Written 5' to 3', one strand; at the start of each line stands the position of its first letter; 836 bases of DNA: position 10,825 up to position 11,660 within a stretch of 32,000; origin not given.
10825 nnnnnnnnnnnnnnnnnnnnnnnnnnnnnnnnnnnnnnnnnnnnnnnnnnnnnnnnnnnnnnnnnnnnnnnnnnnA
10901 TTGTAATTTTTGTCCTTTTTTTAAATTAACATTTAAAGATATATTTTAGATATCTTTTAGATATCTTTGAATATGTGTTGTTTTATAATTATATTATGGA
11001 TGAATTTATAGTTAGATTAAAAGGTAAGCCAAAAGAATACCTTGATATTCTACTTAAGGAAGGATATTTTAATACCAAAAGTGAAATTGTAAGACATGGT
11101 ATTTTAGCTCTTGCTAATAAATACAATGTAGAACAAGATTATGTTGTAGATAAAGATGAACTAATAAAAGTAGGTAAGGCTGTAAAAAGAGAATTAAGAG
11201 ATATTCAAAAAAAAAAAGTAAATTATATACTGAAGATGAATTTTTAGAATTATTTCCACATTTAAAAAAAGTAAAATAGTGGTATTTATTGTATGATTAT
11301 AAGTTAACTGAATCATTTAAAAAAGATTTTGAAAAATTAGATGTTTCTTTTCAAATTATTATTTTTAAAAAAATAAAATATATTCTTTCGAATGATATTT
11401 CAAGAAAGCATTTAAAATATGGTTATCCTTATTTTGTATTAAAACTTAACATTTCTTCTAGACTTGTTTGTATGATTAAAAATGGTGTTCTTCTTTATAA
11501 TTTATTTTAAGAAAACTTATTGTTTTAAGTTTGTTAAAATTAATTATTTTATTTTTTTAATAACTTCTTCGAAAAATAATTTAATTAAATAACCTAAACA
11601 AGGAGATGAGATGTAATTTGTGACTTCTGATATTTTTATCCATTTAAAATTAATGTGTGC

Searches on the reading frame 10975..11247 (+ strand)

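Call 3: search_protein_families(library=pfam, proteins=[window:10975-11247:+], max_evalue=1)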
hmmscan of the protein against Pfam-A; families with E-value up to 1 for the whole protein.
window:10975-11247:+ (90 aa): 1 family
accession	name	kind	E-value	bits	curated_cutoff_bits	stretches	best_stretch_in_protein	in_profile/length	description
PF17723.7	RHH_8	-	0.0013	19.3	25.4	1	23-81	18-77/119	Ribbon-Helix-Helix transcriptional regulator family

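Call 4: search_protein_families(library=ncbifam, proteins=[window:10975-11247:+], max_evalue=1)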
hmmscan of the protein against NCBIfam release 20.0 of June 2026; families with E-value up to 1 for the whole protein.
window:10975-11247:+ (90 aa): 1 family
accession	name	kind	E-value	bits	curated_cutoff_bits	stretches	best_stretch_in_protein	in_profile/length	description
TIGR02606.1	antidote_CC2985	hypoth_equivalog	0.0056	16.7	46.2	1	14-48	5-39/70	type II toxin-antitoxin system ParD family antitoxin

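Call 63: search_protein_families(library=padloc, proteins=[window:10975-11247:+], max_evalue=0.01)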
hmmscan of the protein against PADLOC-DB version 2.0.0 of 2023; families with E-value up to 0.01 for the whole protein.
window:10975-11247:+ (90 aa): 0 families

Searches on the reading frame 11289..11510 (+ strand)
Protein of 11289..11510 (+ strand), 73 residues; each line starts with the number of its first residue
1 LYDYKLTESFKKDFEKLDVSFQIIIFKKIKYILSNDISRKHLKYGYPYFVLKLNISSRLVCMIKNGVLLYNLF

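Call 3: search_protein_families(library=pfam, proteins=[window:11289-11510:+], max_evalue=1)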
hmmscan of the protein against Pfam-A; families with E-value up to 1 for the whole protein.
window:11289-11510:+ (73 aa): 1 family
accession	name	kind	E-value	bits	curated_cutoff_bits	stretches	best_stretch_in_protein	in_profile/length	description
PF15738.11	YafQ_toxin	-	0.12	13.1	30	1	2-69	1-66/88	Bacterial toxin of type II toxin-antitoxin system, YafQ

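Call 4: search_protein_families(library=ncbifam, proteins=[window:11289-11510:+], max_evalue=1)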
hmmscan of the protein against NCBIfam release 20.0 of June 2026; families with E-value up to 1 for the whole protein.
window:11289-11510:+ (73 aa): 0 families

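Call 63: search_protein_families(library=padloc, proteins=[window:11289-11510:+], max_evalue=0.01)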
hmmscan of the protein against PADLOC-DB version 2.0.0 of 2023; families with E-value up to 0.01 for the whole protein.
window:11289-11510:+ (73 aa): 0 families
